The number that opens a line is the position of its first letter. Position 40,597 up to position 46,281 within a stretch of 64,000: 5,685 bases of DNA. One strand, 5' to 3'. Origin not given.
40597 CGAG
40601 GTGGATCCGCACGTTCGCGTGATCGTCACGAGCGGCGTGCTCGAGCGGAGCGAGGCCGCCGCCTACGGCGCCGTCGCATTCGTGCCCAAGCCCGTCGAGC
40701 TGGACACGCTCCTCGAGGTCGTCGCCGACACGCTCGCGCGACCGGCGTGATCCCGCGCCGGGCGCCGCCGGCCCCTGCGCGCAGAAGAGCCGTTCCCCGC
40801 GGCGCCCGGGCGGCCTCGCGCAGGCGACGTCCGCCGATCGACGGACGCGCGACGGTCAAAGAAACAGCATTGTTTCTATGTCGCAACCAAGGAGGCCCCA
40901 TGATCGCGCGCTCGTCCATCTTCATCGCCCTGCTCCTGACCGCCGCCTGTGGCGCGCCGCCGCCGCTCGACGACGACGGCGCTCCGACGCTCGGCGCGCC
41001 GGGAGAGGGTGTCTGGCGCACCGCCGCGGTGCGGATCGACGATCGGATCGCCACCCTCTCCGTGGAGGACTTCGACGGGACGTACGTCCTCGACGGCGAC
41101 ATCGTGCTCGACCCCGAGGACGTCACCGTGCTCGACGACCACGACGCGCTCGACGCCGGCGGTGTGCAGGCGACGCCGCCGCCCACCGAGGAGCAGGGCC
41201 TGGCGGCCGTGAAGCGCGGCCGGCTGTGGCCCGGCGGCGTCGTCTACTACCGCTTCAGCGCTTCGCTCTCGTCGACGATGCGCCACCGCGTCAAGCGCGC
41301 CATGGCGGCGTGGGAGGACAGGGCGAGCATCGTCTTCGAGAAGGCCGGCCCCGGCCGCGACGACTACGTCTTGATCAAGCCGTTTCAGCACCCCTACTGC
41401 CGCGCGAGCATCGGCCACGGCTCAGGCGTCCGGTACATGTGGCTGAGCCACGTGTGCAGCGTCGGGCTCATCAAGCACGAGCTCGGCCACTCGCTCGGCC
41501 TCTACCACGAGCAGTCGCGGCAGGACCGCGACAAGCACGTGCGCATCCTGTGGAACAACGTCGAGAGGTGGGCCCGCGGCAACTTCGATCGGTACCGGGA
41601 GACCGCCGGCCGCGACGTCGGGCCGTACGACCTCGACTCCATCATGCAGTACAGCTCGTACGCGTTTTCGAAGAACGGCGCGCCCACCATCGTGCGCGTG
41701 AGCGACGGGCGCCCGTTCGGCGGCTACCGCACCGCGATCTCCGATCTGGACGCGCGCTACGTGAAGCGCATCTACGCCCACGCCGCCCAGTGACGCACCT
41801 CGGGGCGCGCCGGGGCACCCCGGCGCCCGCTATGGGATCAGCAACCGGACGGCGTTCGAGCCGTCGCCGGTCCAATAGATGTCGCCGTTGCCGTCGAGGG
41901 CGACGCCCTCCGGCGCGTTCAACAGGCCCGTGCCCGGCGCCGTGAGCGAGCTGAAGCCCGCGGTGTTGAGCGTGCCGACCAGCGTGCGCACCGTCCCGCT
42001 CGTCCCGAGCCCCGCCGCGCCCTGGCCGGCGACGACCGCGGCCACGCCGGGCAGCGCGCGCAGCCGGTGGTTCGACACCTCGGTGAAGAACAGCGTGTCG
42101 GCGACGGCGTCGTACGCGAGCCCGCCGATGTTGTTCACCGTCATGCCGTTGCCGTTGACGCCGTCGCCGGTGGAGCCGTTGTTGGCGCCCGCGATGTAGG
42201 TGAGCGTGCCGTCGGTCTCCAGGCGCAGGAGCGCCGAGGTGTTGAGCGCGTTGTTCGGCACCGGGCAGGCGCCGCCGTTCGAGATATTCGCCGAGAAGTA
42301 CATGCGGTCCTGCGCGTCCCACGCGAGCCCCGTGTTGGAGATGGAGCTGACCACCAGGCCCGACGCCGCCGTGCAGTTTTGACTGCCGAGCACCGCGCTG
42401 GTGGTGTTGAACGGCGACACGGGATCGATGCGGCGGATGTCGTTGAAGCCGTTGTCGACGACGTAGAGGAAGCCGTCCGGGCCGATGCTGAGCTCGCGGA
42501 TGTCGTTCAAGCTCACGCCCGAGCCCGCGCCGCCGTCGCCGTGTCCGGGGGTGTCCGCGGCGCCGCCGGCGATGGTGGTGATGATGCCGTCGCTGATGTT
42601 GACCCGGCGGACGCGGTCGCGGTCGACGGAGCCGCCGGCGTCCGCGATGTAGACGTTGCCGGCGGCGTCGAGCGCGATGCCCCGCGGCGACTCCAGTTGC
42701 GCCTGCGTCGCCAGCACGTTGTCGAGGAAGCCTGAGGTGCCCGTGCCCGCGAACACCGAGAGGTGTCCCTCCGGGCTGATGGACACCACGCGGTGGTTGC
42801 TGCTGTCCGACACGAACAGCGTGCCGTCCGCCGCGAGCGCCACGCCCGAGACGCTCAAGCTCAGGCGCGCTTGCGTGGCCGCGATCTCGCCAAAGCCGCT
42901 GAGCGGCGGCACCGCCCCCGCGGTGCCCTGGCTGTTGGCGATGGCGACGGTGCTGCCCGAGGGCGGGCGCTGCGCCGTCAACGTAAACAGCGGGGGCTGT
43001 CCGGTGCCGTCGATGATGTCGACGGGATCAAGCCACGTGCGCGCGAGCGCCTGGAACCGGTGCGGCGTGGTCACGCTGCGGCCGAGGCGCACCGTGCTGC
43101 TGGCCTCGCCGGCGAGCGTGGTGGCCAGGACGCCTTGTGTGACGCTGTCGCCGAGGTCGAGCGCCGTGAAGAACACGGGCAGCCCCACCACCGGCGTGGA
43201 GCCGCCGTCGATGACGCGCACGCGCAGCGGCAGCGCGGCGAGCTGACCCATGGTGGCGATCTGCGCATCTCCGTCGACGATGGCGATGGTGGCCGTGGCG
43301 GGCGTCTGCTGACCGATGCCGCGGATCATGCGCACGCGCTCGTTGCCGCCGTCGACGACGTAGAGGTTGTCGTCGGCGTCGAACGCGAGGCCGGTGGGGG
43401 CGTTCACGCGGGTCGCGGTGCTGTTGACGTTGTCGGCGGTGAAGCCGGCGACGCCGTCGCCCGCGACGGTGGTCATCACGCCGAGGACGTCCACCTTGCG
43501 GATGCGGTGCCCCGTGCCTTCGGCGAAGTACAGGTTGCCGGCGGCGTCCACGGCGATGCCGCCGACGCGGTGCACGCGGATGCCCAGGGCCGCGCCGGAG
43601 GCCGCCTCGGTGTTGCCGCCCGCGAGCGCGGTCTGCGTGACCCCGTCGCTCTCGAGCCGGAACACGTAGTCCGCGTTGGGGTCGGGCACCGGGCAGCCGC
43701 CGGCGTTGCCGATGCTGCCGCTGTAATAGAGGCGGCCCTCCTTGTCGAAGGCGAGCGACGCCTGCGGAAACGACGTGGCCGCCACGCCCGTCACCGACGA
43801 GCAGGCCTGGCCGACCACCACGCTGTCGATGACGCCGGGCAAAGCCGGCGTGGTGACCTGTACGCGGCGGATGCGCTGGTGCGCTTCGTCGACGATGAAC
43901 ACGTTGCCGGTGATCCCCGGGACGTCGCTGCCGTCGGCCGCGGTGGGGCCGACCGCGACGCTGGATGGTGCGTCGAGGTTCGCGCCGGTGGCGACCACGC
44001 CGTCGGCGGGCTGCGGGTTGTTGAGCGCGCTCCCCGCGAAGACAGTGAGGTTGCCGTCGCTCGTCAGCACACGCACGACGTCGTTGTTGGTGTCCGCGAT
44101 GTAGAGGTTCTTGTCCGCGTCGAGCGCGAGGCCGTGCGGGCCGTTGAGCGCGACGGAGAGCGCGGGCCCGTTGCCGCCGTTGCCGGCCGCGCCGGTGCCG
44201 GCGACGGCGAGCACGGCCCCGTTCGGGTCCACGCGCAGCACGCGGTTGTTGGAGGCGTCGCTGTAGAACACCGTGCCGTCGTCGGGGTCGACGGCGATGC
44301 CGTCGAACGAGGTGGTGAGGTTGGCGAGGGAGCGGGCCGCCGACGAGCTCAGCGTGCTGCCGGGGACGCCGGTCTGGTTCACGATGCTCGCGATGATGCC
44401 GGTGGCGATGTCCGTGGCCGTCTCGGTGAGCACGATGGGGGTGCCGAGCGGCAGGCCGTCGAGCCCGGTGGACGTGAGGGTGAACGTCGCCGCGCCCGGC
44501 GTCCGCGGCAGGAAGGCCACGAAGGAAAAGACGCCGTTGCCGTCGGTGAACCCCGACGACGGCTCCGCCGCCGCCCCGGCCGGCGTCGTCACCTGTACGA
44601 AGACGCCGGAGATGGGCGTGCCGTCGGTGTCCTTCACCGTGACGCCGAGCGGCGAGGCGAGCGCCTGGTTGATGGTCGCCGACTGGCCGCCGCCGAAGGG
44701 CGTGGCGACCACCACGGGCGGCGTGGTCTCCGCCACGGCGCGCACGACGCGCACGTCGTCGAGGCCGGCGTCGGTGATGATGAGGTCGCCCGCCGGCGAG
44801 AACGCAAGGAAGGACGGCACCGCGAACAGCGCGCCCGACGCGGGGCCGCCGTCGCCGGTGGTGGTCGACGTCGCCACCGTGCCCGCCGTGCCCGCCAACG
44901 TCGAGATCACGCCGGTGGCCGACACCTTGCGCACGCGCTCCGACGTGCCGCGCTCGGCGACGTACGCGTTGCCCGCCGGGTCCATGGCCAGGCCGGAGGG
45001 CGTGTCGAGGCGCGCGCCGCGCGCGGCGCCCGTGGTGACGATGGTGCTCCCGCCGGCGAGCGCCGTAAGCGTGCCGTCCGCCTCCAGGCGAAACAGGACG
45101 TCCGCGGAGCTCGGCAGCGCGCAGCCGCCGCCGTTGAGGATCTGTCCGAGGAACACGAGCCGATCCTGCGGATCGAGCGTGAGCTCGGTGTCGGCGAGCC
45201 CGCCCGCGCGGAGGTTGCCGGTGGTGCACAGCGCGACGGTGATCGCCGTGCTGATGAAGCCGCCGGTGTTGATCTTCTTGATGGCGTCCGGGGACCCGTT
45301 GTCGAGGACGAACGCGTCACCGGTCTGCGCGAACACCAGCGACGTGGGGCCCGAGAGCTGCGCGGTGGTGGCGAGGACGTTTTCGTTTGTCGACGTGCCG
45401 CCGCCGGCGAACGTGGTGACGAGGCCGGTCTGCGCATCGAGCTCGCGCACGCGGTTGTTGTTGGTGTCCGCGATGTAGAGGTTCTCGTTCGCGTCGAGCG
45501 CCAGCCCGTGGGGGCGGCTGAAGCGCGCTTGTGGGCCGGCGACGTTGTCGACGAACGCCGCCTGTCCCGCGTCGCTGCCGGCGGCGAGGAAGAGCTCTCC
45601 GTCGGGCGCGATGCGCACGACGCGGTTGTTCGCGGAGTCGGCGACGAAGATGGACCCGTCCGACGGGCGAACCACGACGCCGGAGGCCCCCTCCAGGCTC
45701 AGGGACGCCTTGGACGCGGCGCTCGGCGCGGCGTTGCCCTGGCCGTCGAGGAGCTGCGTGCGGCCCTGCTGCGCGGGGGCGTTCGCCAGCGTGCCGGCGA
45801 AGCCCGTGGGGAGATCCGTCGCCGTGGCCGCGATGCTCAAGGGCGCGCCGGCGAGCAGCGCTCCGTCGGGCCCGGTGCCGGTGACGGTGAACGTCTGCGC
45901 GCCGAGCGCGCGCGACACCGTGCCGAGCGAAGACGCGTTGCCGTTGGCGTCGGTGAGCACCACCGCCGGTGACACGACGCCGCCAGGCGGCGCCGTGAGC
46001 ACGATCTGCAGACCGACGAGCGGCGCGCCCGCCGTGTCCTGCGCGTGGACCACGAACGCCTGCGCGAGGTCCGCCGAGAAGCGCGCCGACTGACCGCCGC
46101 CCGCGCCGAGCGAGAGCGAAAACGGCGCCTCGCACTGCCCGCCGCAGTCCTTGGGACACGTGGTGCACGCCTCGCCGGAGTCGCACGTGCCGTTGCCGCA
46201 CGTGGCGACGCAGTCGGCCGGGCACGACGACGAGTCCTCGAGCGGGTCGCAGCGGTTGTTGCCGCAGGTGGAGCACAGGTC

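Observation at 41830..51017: Giant 2743-aa NHL/IPT-TIG/Cys-repeat lipoprotein translationally coupled to a PEGA-domain protein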

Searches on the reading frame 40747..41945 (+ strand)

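Call 8: search_protein_families(library=pfam, proteins=[window:40747-41793:+, window:40878-41945:+], max_evalue=0.01)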
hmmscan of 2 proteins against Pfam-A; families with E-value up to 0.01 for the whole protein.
window:40747-41793:+ (348 aa): 2 families
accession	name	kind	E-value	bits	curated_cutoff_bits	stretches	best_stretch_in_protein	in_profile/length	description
PF01400.30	Astacin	-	1.4e-40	139.4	22.5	1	161-343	2-186/189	Astacin (Peptidase family M12A)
PF00413.30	Peptidase_M10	-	0.00038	20.8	24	0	243-259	113-129/159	Matrixin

window:40878-41945:+ (355 aa): 0 families

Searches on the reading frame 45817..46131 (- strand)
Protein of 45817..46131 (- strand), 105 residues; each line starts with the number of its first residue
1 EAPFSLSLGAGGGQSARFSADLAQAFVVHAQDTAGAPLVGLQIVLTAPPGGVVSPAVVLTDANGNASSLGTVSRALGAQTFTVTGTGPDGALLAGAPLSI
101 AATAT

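Call 23: search_protein_families(library=pfam, proteins=[window:45817-46131:-], max_evalue=1)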
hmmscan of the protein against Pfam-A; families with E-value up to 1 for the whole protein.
window:45817-46131:- (105 aa): 3 families
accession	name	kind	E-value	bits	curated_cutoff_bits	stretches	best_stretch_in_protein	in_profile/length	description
PF02369.22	Big_1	-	6.1e-06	26.7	34.9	1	26-74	21-70/93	Bacterial Ig-like domain (group 1)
PF13860.13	FlgD_ig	-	0.0013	19.1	27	1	49-105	19-76/79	FlgD Ig-like domain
PF13620.12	CarboxypepD_reg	-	0.006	17.3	32.3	1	31-87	7-58/82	Carboxypeptidase regulatory-like domain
